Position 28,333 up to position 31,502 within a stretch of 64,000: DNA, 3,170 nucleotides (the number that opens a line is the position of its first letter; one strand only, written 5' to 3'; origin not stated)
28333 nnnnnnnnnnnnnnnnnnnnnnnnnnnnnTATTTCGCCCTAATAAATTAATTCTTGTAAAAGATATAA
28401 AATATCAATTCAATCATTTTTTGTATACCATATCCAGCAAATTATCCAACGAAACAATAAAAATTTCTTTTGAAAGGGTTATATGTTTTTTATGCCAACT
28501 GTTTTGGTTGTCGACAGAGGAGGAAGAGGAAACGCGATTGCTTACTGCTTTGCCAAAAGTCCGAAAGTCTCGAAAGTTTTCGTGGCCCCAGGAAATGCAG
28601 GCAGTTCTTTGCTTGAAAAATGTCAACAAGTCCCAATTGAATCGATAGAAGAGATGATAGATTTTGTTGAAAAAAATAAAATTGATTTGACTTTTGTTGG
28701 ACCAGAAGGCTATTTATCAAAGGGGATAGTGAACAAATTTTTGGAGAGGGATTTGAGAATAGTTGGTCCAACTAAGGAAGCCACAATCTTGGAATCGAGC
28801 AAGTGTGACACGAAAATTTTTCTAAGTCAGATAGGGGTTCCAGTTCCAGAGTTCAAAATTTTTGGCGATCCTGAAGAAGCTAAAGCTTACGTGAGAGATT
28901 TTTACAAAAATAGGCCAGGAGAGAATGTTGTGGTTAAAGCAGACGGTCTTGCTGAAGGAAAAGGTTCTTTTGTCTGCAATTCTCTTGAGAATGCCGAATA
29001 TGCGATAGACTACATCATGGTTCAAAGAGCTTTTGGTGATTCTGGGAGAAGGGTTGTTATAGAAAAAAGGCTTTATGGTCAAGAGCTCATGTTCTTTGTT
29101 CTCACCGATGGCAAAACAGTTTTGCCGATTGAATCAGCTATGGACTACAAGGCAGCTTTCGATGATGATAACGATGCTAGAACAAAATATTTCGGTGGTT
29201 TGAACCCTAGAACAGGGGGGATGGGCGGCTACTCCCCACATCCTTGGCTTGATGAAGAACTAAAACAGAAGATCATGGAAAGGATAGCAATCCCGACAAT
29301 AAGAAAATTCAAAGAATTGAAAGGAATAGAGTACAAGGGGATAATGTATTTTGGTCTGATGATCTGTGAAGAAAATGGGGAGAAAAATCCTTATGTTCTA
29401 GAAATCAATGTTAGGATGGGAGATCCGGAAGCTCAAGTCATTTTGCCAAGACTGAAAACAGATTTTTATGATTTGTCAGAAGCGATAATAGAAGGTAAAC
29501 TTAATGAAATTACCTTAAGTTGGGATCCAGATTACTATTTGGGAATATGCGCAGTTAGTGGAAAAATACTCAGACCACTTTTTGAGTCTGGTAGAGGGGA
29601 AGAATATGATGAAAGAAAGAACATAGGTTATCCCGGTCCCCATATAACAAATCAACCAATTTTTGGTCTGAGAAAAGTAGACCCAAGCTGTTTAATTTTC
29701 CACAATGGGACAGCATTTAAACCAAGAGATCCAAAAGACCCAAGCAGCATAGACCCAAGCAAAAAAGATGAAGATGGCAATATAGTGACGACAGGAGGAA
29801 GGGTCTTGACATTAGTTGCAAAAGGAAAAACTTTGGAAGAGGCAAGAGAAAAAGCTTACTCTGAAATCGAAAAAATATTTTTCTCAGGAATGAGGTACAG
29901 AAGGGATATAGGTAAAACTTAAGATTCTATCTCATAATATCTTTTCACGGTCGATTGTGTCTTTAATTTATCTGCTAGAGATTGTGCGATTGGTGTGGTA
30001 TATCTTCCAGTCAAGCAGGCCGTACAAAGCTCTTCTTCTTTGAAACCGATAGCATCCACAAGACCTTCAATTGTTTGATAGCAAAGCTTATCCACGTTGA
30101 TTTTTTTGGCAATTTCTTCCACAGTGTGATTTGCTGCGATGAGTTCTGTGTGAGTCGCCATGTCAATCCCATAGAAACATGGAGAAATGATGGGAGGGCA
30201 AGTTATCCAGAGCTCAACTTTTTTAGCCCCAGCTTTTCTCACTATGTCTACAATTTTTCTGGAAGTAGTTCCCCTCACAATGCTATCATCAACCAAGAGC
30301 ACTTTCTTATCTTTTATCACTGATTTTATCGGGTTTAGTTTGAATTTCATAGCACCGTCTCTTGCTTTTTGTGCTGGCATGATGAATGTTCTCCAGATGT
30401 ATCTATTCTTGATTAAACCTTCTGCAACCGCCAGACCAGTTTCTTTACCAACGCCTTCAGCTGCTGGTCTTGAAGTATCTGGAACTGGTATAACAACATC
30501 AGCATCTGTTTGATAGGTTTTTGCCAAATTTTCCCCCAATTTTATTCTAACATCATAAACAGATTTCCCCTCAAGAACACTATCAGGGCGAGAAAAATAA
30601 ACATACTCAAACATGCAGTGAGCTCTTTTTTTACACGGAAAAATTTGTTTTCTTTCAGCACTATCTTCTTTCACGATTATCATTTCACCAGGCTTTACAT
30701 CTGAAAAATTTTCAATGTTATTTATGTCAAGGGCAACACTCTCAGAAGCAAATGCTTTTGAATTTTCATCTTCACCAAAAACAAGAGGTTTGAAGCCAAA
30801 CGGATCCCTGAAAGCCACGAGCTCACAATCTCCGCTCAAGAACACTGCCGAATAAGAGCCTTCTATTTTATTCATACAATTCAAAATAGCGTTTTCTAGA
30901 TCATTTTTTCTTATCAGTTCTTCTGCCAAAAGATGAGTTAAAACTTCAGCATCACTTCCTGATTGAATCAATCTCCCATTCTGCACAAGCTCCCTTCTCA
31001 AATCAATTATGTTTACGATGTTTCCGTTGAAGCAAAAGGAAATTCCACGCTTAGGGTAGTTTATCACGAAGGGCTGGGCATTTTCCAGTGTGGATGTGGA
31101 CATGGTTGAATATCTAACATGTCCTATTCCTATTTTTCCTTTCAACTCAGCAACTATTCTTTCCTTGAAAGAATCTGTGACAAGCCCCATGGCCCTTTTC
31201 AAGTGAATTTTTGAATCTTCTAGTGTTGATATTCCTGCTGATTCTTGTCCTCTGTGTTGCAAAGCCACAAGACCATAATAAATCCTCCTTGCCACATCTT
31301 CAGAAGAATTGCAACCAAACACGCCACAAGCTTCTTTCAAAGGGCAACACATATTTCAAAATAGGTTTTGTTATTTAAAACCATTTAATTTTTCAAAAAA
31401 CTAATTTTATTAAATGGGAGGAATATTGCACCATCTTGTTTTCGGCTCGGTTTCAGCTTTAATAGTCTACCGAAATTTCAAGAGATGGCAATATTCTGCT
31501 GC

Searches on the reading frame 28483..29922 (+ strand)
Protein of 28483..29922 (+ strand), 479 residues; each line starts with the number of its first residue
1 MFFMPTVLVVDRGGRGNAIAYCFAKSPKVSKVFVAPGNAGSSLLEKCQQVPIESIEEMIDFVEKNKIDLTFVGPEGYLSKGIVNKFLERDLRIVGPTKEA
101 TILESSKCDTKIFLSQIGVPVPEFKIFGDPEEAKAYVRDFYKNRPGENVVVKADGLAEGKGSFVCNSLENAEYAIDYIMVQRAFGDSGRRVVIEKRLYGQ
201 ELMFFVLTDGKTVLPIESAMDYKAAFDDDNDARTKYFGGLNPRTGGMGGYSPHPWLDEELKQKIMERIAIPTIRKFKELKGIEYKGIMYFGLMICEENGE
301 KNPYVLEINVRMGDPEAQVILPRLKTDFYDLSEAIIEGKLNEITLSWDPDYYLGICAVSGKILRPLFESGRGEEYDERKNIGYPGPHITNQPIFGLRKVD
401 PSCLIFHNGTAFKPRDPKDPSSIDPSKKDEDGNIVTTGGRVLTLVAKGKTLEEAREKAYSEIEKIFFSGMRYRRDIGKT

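Call 34: search_protein_families(library=pfam, proteins=[window:28483-29922:+], max_evalue=0.0001)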
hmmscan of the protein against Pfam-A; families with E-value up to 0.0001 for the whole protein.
window:28483-29922:+ (479 aa): 3 families
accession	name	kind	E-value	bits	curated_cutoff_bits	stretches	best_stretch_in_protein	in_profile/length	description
PF01071.24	GARS_A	-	3.9e-55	187.2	27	1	106-317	2-194/194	Phosphoribosylglycinamide synthetase, ATP-grasp (A) domain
PF02844.21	GARS_N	-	6.5e-28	97.9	29.5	1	6-104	2-100/100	Phosphoribosylglycinamide synthetase, N domain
PF02843.22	GARS_C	-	1.7e-20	73.6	34.8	1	382-478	10-91/92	Phosphoribosylglycinamide synthetase, C domain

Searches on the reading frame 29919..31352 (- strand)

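Call 34: search_protein_families(library=pfam, proteins=[window:29919-31352:-], max_evalue=0.0001)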
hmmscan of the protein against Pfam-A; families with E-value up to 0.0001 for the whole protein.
window:29919-31352:- (477 aa): 4 families
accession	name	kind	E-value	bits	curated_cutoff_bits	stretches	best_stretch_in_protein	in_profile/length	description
PF13537.11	GATase_7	-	1.8e-20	73.6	25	1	87-208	8-121/123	Glutamine amidotransferase domain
PF13522.11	GATase_6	-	3.7e-19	69.5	27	1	71-204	9-130/130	Glutamine amidotransferase domain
PF00156.33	Pribosyltran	-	1.4e-07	31.4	26.3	1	263-384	9-123/158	Phosphoribosyl transferase domain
PF13230.11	GATase_4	-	5.5e-05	22.7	23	0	64-117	61-116/272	Glutamine amidotransferases class-II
